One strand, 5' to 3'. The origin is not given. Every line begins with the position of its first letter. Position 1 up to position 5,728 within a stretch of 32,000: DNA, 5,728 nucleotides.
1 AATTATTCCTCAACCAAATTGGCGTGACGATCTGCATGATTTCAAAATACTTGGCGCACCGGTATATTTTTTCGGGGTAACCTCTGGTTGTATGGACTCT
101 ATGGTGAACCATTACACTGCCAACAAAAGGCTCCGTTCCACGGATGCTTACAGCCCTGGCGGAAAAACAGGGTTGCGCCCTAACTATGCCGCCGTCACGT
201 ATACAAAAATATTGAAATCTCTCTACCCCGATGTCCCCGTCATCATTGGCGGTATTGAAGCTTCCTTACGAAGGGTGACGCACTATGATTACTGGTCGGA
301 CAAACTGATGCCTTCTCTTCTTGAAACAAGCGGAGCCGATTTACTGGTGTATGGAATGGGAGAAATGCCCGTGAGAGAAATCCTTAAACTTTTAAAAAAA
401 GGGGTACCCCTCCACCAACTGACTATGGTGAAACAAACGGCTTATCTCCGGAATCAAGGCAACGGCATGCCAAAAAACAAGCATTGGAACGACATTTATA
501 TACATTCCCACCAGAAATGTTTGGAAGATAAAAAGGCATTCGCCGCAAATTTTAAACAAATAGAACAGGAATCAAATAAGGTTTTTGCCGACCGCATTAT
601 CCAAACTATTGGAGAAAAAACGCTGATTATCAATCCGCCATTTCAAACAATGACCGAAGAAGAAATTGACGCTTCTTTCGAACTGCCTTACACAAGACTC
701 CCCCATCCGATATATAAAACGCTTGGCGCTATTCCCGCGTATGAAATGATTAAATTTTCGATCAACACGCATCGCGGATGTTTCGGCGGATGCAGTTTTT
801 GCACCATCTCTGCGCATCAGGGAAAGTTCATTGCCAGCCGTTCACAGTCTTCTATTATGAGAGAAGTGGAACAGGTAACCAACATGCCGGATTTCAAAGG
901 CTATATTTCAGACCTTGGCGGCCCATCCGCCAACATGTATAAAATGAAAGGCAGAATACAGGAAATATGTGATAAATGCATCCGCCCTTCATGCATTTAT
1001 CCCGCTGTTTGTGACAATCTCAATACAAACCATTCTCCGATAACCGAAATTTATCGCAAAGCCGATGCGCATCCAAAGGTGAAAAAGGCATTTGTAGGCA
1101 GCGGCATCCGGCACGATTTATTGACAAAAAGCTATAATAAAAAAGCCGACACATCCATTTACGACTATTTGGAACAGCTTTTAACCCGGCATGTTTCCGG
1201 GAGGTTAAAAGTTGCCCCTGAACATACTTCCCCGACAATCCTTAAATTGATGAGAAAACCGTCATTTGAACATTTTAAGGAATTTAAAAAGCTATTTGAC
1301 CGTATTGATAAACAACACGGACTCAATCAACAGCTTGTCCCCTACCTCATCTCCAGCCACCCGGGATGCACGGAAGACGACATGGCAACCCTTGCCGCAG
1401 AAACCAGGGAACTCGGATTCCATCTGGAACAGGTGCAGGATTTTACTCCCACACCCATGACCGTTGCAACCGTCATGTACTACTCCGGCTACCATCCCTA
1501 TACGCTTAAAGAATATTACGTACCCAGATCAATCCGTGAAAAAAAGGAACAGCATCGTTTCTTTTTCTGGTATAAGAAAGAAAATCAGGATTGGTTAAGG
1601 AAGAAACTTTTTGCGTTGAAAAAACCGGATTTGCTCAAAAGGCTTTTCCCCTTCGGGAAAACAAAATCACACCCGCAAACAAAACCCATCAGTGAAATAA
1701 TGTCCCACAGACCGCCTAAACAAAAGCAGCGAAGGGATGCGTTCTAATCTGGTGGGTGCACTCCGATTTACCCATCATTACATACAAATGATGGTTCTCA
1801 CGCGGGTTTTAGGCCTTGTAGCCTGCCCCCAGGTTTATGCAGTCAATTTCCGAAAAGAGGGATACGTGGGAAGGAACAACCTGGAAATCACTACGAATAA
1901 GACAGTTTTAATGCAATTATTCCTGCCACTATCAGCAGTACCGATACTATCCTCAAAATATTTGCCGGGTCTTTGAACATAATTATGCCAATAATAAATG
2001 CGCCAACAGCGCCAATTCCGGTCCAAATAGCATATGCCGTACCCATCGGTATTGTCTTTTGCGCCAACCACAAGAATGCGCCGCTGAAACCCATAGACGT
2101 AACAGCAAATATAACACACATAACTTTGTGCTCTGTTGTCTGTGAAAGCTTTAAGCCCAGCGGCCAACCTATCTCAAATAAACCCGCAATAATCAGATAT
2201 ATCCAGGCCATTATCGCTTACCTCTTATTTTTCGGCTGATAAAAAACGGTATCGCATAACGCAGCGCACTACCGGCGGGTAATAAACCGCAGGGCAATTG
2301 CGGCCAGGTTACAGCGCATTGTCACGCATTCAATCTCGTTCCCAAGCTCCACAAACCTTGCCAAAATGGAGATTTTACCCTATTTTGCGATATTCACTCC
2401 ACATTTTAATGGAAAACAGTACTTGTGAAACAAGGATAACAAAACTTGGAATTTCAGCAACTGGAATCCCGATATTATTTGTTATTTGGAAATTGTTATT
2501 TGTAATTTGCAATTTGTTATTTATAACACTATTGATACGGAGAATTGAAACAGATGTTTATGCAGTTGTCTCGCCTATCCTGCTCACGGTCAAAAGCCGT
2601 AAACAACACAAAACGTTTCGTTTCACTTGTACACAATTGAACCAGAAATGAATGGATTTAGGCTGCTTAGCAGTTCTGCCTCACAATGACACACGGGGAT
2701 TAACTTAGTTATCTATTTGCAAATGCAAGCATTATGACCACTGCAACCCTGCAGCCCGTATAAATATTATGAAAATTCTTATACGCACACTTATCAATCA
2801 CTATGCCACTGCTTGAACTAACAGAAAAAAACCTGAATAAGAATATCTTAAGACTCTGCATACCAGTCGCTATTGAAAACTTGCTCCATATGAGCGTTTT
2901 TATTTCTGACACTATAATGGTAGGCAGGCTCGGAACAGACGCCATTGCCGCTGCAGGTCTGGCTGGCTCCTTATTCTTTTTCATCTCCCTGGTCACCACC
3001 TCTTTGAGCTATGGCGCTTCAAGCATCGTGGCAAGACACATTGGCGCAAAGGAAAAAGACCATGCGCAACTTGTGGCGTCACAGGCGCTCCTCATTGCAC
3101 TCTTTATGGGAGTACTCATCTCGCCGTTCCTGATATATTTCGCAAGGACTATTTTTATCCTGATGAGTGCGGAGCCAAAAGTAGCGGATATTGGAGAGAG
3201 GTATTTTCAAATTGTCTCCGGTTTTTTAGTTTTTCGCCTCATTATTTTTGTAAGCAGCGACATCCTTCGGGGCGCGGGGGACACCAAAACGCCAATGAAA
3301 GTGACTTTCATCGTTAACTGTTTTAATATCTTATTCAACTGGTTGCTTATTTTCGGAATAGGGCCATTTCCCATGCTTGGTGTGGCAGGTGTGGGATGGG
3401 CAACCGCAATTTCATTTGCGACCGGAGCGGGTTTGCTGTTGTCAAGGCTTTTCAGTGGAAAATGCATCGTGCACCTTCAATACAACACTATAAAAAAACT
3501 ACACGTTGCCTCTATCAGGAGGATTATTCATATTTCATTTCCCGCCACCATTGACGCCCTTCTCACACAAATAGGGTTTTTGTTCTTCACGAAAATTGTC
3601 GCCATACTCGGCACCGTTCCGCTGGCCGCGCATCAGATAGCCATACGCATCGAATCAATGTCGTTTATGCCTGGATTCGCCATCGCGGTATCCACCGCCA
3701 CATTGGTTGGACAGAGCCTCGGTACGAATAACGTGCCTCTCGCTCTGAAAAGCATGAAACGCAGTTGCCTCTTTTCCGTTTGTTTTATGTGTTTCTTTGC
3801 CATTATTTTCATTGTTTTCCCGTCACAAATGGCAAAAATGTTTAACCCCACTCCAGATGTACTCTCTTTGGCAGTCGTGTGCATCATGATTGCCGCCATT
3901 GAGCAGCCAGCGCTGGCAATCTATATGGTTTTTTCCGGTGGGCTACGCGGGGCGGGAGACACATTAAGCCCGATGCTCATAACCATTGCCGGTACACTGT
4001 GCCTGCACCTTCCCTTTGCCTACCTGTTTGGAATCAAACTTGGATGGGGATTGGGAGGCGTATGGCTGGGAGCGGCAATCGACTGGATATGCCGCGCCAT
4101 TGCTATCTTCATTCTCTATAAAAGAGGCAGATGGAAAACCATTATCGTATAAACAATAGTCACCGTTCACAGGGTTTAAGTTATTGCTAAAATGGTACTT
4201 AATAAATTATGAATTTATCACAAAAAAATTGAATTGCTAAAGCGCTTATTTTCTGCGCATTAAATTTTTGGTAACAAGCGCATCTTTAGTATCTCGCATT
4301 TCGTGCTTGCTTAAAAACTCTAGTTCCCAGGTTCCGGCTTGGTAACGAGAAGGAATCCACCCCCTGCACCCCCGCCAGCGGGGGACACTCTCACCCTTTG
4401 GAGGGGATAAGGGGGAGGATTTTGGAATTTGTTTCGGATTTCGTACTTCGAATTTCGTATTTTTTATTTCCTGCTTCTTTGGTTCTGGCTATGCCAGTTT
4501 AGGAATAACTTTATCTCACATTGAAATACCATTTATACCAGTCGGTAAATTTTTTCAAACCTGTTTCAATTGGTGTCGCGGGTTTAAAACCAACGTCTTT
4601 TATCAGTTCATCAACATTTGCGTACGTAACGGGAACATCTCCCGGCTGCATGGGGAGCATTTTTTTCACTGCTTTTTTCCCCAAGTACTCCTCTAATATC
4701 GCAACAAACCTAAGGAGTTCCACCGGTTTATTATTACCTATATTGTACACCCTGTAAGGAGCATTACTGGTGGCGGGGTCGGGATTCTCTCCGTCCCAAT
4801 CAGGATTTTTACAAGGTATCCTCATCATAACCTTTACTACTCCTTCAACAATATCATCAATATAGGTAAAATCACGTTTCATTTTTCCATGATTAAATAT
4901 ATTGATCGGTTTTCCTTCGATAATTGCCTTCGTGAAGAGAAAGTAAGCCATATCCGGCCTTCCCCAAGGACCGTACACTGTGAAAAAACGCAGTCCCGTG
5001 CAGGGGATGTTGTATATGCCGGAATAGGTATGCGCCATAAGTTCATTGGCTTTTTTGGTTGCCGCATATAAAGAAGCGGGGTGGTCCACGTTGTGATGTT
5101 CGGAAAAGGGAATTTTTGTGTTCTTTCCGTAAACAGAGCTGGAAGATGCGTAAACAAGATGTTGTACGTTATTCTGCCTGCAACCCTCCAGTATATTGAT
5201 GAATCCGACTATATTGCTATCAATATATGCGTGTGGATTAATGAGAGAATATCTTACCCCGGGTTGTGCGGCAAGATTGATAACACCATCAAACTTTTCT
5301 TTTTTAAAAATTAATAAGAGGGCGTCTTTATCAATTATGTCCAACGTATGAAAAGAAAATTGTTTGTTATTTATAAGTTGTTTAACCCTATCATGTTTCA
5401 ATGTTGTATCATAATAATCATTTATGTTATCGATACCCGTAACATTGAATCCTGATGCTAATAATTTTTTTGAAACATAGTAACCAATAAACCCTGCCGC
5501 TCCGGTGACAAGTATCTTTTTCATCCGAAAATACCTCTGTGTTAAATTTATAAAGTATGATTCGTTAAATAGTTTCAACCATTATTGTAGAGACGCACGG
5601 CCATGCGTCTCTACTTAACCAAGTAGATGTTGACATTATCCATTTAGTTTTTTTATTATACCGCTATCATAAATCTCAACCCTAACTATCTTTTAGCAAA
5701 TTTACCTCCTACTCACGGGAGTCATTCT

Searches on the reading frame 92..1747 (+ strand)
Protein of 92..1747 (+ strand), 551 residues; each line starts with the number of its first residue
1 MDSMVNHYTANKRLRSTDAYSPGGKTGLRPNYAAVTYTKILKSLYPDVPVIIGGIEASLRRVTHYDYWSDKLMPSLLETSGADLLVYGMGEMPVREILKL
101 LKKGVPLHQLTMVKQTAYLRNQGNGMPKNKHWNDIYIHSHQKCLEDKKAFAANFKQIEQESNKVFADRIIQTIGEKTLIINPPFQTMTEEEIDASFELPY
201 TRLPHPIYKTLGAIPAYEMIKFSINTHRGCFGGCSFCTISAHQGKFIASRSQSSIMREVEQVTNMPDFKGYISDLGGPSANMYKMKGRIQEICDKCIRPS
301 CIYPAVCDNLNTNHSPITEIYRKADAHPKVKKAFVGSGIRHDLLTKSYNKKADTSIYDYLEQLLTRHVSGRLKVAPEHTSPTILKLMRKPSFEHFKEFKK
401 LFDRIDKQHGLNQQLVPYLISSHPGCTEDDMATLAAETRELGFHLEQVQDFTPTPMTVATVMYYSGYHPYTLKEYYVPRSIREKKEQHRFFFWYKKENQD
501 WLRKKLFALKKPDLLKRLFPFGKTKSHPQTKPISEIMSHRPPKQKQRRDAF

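Call 33: search_protein_families(library=padloc, proteins=[window:92-1747:+], max_evalue=0.001)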
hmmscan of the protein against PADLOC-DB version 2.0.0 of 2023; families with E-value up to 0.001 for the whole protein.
window:92-1747:+ (551 aa): 0 families

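Call 34: search_protein_families(library=pfam, proteins=[window:92-1747:+], max_evalue=0.00001)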
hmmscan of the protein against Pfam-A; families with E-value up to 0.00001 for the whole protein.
window:92-1747:+ (551 aa): 3 families
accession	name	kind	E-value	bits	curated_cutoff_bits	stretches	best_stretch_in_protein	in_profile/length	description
PF08497.15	Radical_SAM_N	-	5e-82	276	25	1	1-223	80-301/301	Radical SAM N-terminal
PF11842.13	DUF3362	-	9.8e-10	39.3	27.6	1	446-515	1-75/151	Domain of unknown function (DUF3362)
PF04055.27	Radical_SAM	-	8.3e-07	29.8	29.5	1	224-400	1-134/166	Radical SAM superfamily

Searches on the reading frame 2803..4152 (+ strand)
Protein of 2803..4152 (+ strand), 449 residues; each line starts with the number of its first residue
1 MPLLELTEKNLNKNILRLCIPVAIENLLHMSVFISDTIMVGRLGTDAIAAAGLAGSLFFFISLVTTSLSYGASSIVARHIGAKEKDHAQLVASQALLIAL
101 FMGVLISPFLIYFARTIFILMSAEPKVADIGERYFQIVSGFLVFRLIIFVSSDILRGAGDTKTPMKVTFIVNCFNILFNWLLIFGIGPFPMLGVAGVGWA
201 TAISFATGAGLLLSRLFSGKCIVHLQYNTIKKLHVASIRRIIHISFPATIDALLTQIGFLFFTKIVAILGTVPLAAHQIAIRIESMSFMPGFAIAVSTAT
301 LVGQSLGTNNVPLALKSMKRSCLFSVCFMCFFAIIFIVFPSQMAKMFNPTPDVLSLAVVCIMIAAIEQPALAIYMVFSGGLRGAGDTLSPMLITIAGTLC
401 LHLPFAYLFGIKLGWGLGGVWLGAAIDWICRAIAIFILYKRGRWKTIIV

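Call 34: search_protein_families(library=pfam, proteins=[window:2803-4152:+], max_evalue=0.00001)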
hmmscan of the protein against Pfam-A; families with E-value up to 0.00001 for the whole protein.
window:2803-4152:+ (449 aa): 1 family
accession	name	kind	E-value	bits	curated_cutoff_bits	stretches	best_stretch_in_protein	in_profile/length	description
PF01554.23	MatE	-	8.9e-67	224.2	24.9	2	21-181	1-161/161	MatE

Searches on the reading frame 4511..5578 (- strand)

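Call 33: search_protein_families(library=padloc, proteins=[window:4511-5578:-], max_evalue=0.001)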
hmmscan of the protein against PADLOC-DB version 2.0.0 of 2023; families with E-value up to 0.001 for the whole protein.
window:4511-5578:- (355 aa): 0 families

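Call 34: search_protein_families(library=pfam, proteins=[window:4511-5578:-], max_evalue=0.00001)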
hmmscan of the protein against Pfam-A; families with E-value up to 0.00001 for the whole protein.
window:4511-5578:- (355 aa): 5 families
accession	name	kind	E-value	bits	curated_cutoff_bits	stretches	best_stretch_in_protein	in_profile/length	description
PF01370.27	Epimerase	-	1.6e-55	188.6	20.9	1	22-253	1-227/240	NAD dependent epimerase/dehydratase family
PF16363.11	GDP_Man_Dehyd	-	1.4e-50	173.1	27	1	23-343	1-331/332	GDP-mannose 4,6 dehydratase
PF01073.25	3Beta_HSD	-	8.3e-18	64.8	22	1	23-305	1-274/280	3-beta hydroxysteroid dehydrogenase/isomerase family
PF02719.21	Polysacc_synt_2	-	2.3e-13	50.4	20.2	1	22-250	1-216/293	Polysaccharide biosynthesis protein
PF04321.23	RmlD_sub_bind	-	3.2e-13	49.8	27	1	21-259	2-205/287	RmlD substrate binding domain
